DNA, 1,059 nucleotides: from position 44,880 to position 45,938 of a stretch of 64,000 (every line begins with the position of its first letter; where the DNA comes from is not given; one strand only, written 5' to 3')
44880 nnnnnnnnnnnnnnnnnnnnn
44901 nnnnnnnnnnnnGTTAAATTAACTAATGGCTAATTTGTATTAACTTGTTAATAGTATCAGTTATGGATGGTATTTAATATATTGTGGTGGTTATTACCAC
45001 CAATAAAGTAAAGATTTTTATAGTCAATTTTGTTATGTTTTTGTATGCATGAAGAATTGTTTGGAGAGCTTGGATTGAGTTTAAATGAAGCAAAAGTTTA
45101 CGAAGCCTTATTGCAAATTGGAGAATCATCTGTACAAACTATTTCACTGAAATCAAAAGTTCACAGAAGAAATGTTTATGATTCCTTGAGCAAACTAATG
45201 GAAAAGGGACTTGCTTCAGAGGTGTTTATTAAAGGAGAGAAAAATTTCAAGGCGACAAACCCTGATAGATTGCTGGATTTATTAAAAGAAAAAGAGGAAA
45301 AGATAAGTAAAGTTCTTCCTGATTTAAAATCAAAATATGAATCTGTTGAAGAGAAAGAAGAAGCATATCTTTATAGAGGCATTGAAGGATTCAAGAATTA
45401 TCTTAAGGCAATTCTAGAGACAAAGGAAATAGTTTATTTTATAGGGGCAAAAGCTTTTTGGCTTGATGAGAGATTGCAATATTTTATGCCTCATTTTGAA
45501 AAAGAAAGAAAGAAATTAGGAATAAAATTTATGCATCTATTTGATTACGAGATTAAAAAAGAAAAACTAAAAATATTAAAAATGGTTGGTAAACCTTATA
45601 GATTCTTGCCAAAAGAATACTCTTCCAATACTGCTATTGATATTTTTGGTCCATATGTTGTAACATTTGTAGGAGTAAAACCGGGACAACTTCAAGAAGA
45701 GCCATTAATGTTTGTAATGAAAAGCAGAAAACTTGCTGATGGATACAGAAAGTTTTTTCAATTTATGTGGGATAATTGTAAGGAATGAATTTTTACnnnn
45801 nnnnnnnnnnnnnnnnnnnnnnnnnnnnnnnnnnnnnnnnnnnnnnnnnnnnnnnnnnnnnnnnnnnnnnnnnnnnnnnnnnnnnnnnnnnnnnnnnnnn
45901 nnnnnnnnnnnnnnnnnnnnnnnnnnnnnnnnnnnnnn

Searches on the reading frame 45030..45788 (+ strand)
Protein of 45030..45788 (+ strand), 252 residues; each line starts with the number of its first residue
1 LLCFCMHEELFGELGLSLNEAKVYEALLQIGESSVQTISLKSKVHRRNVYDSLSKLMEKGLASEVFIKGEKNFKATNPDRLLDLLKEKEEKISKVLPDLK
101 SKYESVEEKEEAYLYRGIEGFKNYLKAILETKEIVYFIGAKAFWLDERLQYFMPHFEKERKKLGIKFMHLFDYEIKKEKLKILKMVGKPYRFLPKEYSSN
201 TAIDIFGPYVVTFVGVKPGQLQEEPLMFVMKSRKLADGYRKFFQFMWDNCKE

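Call 4: search_protein_families(library=pfam, proteins=[window:45030-45788:+], max_evalue=1)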
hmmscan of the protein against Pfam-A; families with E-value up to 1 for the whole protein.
window:45030-45788:+ (252 aa): 3 families
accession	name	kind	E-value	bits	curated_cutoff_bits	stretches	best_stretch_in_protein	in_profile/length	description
PF01978.25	TrmB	-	1.8e-14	53.7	25.6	1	13-78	3-67/68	Sugar-specific transcriptional regulator TrmB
PF08221.17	HTH_9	-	0.0097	16.4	23.4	1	21-60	16-55/62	RNA polymerase III subunit RPC82 helix-turn-helix domain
PF20669.3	Exo70_N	-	0.13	13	23.9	1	98-141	7-50/83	Exocyst complex component Exo70 N-terminal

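Call 5: search_protein_families(library=ncbifam, proteins=[window:45030-45788:+], max_evalue=1)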
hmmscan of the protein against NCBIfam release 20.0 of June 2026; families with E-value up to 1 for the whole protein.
window:45030-45788:+ (252 aa): 9 families
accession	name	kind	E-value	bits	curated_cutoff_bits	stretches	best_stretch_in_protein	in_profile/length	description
NF047390.1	TransRegTrmBL1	equivalog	1.1e-07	31.2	650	1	12-126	11-124/341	HTH-type sugar sensing transcriptional regulator TrmBL1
NF040851.1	tran_reg_TrmB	equivalog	1.8e-05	24.1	600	1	12-109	12-105/338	HTH-type sugar-sensing transcriptional regulator TrmB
NF053606.1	Sta1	subfamily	6.2e-05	23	80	1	15-64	17-66/100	Sta1 family transcriptional regulator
NF045677.1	FeRespRegIrr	equivalog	0.0018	18.3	170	1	41-95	43-97/127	Fur family transcriptional regulator Irr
NF047392.1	TransRegTrmBHalo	equivalog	0.0028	16.7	500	1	15-133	17-132/349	HTH-type sugar sensing transcriptional regulator TrmB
NF040939.2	trans_reg_lrs14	equivalog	0.0059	16.6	90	1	15-65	18-69/103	Lrs14 family HTH-type transcriptional regulator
NF041141.1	tran_reg_TrmBL2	equivalog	0.008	15.7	530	1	8-108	8-105/264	HTH-type transcriptional regulator TrmBL2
TIGR01884.1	cas_HTH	subfamily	0.018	14.4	60.2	1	15-70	139-194/202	CRISPR-associated CARF protein Csa3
NF045678.1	TransRegIrrA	equivalog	0.11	12.4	150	1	40-93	51-104/138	iron response transcriptional regulator IrrA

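Call 6: search_protein_families(library=padloc, proteins=[window:45030-45788:+], max_evalue=1)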
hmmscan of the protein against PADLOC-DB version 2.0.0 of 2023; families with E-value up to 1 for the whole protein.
window:45030-45788:+ (252 aa): 5 families
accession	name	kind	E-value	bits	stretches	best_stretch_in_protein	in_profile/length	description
PDLC01268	CasR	-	0.001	17.1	1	15-76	121-177/179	"CAS-I,CAS-II,CAS-III,CAS-IV,CAS-V,CAS-VI; associated_signaling"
PDLC01434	CasR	-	0.0019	16.1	1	13-70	123-178/191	"CAS-I,CAS-II,CAS-III,CAS-IV,CAS-V,CAS-VI; associated_signaling"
PDLC01438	Csa3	-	0.0053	14.8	1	19-129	149-246/305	"CAS-I,CAS-II,CAS-III,CAS-IV,CAS-V,CAS-VI; associated_signaling"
PDLC01849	CARF3--CARF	-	0.0089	13.7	1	15-77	135-190/197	-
PDLC01863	CARF3--CARF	-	0.017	12.8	1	15-63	116-163/182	-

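Call 54: find_related_loci(query=A3, collection=genome_contigs, flank=5000)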
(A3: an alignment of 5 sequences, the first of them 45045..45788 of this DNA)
Query A3 (247 aa) in genome_contigs; peptide patterns used: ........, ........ (x = any residue, [..] = any of these).
299 stretches matched a pattern; 256 encode a relative of the query (tblastn E <= 1e-3); the best 80 are kept; 80 distinct loci.
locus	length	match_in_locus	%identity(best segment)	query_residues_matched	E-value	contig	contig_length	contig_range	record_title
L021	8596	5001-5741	77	1-247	2e-130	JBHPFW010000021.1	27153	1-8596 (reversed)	Nanoarchaeota archaeon isolate SAG AM-311-K23 NODE_21_length_27153_cov_27.432984, whole genome shotgun sequence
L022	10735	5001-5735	78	1-245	2e-130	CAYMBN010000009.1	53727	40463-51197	MAG TPA_asm: uncultured Methanosarcinales archaeon isolate SRP077602_co2_87 genome assembly, contig: NODE_932_length_537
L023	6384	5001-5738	80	1-246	1e-129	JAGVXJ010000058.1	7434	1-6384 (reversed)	Candidatus Pacearchaeota archaeon isolate RIFOXYB1_FULL_32_8.8 rifoxyb1_full_scaffold_4063, whole genome shotgun sequenc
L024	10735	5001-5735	76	1-245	5e-129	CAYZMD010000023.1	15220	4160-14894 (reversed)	MAG TPA_asm: uncultured Methanosarcinales archaeon isolate binchicken_co181_12 genome assembly, contig: NODE_6790_length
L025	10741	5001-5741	76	1-247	1e-128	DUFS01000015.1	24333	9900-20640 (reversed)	MAG TPA_asm: Candidatus Micrarchaeota archaeon isolate UBA10161 contig_26423, whole genome shotgun sequence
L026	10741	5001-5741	77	1-247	5e-128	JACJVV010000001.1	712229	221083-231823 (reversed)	MAG: Candidatus Woesearchaeota archaeon isolate HK-STAS-Nano-4 HK-STAS-Nano-4_1, whole genome shotgun sequence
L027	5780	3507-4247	76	1-247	1e-126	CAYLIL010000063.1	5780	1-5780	MAG TPA_asm: uncultured Methanosarcinales archaeon isolate binchicken_co28_248 genome assembly, contig: NODE_9124_length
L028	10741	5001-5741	71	1-247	2e-125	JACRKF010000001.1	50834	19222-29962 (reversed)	MAG: Candidatus Woesearchaeota archaeon isolate NC_groundwater_1848_Pr3_B-0.1um_32_11 SR-2_scaffold_141_33567, whole gen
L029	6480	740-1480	79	1-247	5e-125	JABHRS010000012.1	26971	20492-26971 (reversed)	MAG: archaeon isolate SI039_bin19 k141_383452, whole genome shotgun sequence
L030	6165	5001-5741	74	1-247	3e-124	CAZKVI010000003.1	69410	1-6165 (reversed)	MAG TPA_asm: uncultured Methanosarcinales archaeon isolate SRP077602_co2_3 genome assembly, contig: NODE_564_length_6941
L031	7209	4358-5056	77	15-247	4e-124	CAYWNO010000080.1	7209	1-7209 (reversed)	MAG TPA_asm: uncultured Methanosarcinales archaeon isolate SRP178908_co1_9 genome assembly, contig: NODE_8572_length_720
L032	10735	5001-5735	72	1-245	5e-124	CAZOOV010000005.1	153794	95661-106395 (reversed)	MAG TPA_asm: uncultured Methanosarcinales archaeon isolate binchicken_co141_553 genome assembly, contig: NODE_204_length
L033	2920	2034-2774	74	1-247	3e-128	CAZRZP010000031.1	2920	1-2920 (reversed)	MAG TPA_asm: uncultured Methanosarcinales archaeon isolate SRP200020_co5_201 genome assembly, contig: NODE_54855_length_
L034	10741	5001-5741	72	1-247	5e-123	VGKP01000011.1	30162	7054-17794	MAG: Candidatus Pacearchaeota archaeon isolate K_Offshore_120m_m2_023 K_Offshore_120m_m2_023_Ga0194131_10002487, whole g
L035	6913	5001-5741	77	1-247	2e-122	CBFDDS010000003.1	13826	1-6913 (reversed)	MAG TPA_asm: Candidatus Woesearchaeota archaeon isolate SRR26215674_binner13_Refined_91 genome assembly, contig: ERZ2507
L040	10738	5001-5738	72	1-246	4e-122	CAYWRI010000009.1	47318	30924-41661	MAG TPA_asm: uncultured Methanosarcinales archaeon isolate SRP191223_co1_361 genome assembly, contig: NODE_481_length_47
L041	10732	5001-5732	74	1-244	5e-122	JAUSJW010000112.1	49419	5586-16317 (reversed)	MAG: Nanoarchaeota archaeon isolate E14_metabat.bin.33 E14_k141_1386345, whole genome shotgun sequence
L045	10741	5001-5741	72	1-247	9e-121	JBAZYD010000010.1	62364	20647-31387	MAG: Candidatus Micrarchaeia archaeon isolate SO_2017_GW1_72 NODE_2604_length_62364_cov_1.257548_OW334_2017, whole genom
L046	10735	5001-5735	73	1-245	8e-121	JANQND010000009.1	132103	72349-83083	MAG: Candidatus Nanoarchaeia archaeon isolate PL25a_bin.96 k99_2026692, whole genome shotgun sequence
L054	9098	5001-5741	71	1-247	5e-119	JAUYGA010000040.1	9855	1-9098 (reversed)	MAG: Nanoarchaeota archaeon isolate C21_metabat.bin.55 C21_k141_62839, whole genome shotgun sequence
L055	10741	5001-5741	72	1-247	1e-118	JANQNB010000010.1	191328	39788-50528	MAG: Candidatus Nanoarchaeia archaeon isolate PL23a_bin.69 k99_6433247, whole genome shotgun sequence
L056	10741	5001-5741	69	1-247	4e-118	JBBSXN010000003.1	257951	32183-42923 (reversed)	MAG: Nanoarchaeota archaeon isolate H43-bin083_1 H43_bin083_1_000000000003, whole genome shotgun sequence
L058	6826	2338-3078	70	1-247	2e-117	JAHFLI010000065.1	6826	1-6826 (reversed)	MAG: Candidatus Woesearchaeota archaeon isolate nzgw43 NODE_34322_length_6827_cov_2.624068, whole genome shotgun sequenc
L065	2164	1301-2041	67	1-247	3e-122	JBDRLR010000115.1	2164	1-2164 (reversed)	MAG: Nanoarchaeota archaeon isolate MEGAHIT-group-1.787 k141_11918595, whole genome shotgun sequence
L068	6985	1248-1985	69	1-246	6e-115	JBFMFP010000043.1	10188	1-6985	MAG: Nanoarchaeota archaeon isolate MAG274 MAG274_45, whole genome shotgun sequence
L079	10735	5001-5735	67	1-245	4e-113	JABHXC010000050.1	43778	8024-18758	MAG: Candidatus Woesearchaeota archaeon isolate SI047_bin27 k141_879163, whole genome shotgun sequence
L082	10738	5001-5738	67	1-246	8e-113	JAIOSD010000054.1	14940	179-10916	MAG: archaeon isolate SMBSF35 bin_108_k127_320332, whole genome shotgun sequence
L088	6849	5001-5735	67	1-245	9e-112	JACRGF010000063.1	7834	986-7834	MAG: Candidatus Micrarchaeota archaeon isolate NC_groundwater_1744_Pr3_B-0.1um_47_56 SR-2_scaffold_141_3857382, whole ge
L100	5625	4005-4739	65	1-245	4e-108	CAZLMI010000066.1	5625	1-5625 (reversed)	MAG TPA_asm: Candidatus Micrarchaeota archaeon isolate binchicken_co356_145 genome assembly, contig: NODE_8083_length_56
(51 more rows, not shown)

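Call 68: search_protein_families(library=pfam, proteins=[L054:4172-4903:-, L054:2712-4169:-, L068:282-1136:-, L045:3872-4876:-, L046:3938-4819:-, L041:4020-4889:-, L055:3743-4723:-, L065:225-1178:-, L088:4055-4861:-, L040:4149-4847:-], max_evalue=0.01)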
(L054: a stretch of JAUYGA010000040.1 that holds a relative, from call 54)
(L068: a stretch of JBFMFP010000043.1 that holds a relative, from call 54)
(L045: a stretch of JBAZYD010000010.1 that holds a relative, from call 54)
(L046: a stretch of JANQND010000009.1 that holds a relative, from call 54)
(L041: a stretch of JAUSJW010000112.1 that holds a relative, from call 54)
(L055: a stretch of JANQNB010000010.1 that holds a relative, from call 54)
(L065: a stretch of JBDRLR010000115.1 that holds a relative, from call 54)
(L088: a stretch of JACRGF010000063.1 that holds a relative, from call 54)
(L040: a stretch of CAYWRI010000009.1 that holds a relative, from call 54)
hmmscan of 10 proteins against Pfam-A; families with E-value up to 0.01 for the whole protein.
L054:4172-4903:- (243 aa): 1 family
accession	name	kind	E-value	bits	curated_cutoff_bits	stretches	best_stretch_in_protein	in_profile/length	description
PF13419.12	HAD_2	-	0.0023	18.5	23.8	1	100-196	77-171/178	Haloacid dehalogenase-like hydrolase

L054:2712-4169:- (485 aa): 2 families
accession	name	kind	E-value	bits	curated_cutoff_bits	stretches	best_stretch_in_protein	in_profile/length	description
PF00391.29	PEP-utilizers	-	6.7e-26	90.1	23.1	1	402-472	2-72/72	PEP-utilising enzyme, mobile domain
PF05524.18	PEP-utilisers_N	-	0.0038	17.8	24.4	0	228-288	29-94/121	PEP-utilising enzyme, N-terminal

L068:282-1136:- (284 aa): 0 families

L045:3872-4876:- (334 aa): 1 family
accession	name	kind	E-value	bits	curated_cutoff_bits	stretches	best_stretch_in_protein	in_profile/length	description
PF04545.22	Sigma70_r4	-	0.004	17.1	24.1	0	204-228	24-48/50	Sigma-70, region 4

L046:3938-4819:- (293 aa): 0 families

L041:4020-4889:- (289 aa): 0 families

L055:3743-4723:- (326 aa): 0 families

L065:225-1178:- (317 aa): 1 family
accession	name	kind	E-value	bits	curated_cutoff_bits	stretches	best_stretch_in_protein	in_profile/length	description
PF18436.6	HECW1_helix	-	0.0001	22.8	25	1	278-309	24-55/67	Helical box domain of E3 ubiquitin-protein ligase HECW1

L088:4055-4861:- (268 aa): 0 families

L040:4149-4847:- (232 aa): 1 family
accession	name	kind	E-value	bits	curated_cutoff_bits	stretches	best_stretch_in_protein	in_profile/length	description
PF00072.30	Response_reg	-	2.4e-05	24.9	30.2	1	20-89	1-60/111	Response regulator receiver domain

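Call 69: search_protein_families(library=pfam, proteins=[L100:3102-3893:-, L079:3786-4667:-, L056:4242-4919:-, L034:4310-4906:-, L082:4348-4866:-, L058:1681-2211:-], max_evalue=0.01)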
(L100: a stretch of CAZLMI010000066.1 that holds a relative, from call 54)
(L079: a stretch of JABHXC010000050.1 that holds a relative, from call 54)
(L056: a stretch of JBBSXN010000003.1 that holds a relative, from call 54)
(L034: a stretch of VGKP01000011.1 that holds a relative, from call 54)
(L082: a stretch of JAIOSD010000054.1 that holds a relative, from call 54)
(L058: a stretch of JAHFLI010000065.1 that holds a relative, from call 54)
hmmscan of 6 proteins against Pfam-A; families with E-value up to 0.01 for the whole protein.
L100:3102-3893:- (263 aa): 0 families

L079:3786-4667:- (293 aa): 0 families

L056:4242-4919:- (225 aa): 0 families

L034:4310-4906:- (198 aa): 0 families

L082:4348-4866:- (172 aa): 0 families

L058:1681-2211:- (176 aa): 0 families

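Call 73: find_related_loci(query=A3, collection=viral_contigs, flank=6000)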
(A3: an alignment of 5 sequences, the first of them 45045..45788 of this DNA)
Query A3 (247 aa) in viral_contigs; peptide patterns used: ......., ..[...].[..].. (x = any residue, [..] = any of these).
302 stretches matched a pattern, but none encodes a relative of the query by tblastn (E <= 1e-3).

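Call 80: search_solved_structures(query=window:45045-45788:+, max_evalue=0.01)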
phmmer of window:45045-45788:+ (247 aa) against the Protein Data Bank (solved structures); distinct sequences matched with E-value up to 0.01: 2.
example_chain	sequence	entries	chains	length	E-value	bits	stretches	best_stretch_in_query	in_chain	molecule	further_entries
1ku9_A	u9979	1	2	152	3.7e-07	33.4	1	10-121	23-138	hypothetical protein MJ223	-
3qph_A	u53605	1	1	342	0.00067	22.7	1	6-110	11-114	TrmB, a global transcription regulator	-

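Call 86: search_protein_families(library=pfam, alignment_id=A5, max_evalue=0.001)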
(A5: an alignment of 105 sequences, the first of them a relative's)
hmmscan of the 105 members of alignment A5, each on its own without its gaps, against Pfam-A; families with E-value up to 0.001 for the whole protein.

A. member 1, L022:4215-4862:- (215 aa): 1 family
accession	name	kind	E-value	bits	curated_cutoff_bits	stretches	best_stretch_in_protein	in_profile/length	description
PF13419.12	HAD_2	-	1.4e-07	32.2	23.8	1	9-163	19-171/178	Haloacid dehalogenase-like hydrolase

B. families by the number of members that match (of 105 scanned): 36 families (the first 25 are shown)
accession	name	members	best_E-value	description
PF00391.29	PEP-utilizers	7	1.6e-26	PEP-utilising enzyme, mobile domain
PF13419.12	HAD_2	3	1.4e-07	Haloacid dehalogenase-like hydrolase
PF00916.26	Sulfate_transp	1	3.1e-90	Sulfate permease family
PF10432.14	bact-PGI_C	1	4.4e-46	Bacterial phospho-glucose isomerase C-terminal SIS domain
PF07690.21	MFS_1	1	2.2e-29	Major Facilitator Superfamily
PF08423.17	Rad51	1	8.6e-29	Rad51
PF05014.21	Nuc_deoxyrib_tr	1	1.8e-17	Nucleoside 2-deoxyribosyltransferase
PF00149.33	Metallophos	1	1.1e-16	Calcineurin-like phosphoesterase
PF12850.12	Metallophos_2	1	8.6e-13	Calcineurin-like phosphoesterase superfamily domain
PF00154.27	RecA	1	2.6e-11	recA bacterial DNA recombination protein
PF01740.26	STAS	1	1.3e-10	STAS domain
PF14582.11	Metallophos_3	1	4.1e-10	Metallophosphoesterase, calcineurin superfamily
PF06745.19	ATPase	1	2e-09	KaiC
PF05175.20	MTS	1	1.1e-08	Methyltransferase small domain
PF00892.27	EamA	1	1.8e-08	EamA-like transporter family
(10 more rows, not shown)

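Call 87: search_protein_families(library=padloc, alignment_id=A5, max_evalue=0.001)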
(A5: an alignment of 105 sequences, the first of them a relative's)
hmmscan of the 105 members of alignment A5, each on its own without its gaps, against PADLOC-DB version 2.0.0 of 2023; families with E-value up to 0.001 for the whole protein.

A. member 1, L022:4215-4862:- (215 aa): 0 families

B. families by the number of members that match (of 105 scanned): 14 families
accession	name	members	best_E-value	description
PDLC04779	PDC-M70B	1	3.2e-16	-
PDLC04134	mad2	1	1e-15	mads_2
PDLC04908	PDC-S10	1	3.2e-15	-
PDLC03248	MTase_II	1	3.9e-10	Type II methyltransferase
PDLC04140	mad8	1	3.9e-07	mads_8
PDLC03356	MTase_II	1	2.3e-06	Type II methyltransferase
PDLC03347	MTase_II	1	5.8e-06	Type II methyltransferase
PDLC03258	MTase_II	1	1.4e-05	Type II methyltransferase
PDLC03719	oMTase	1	9.2e-05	orphan methyltransferase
PDLC03604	REase_MTase_IIG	1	0.00078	Type IIG restriction enzyme-methyltransferase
PDLC03226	MTase_II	1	0.00084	Type II methyltransferase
PDLC03267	MTase_II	1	0.00091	Type II methyltransferase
PDLC03036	MTase_I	1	0.00093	Type I methyltransferase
PDLC03025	MTase_I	1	0.00094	Type I methyltransferase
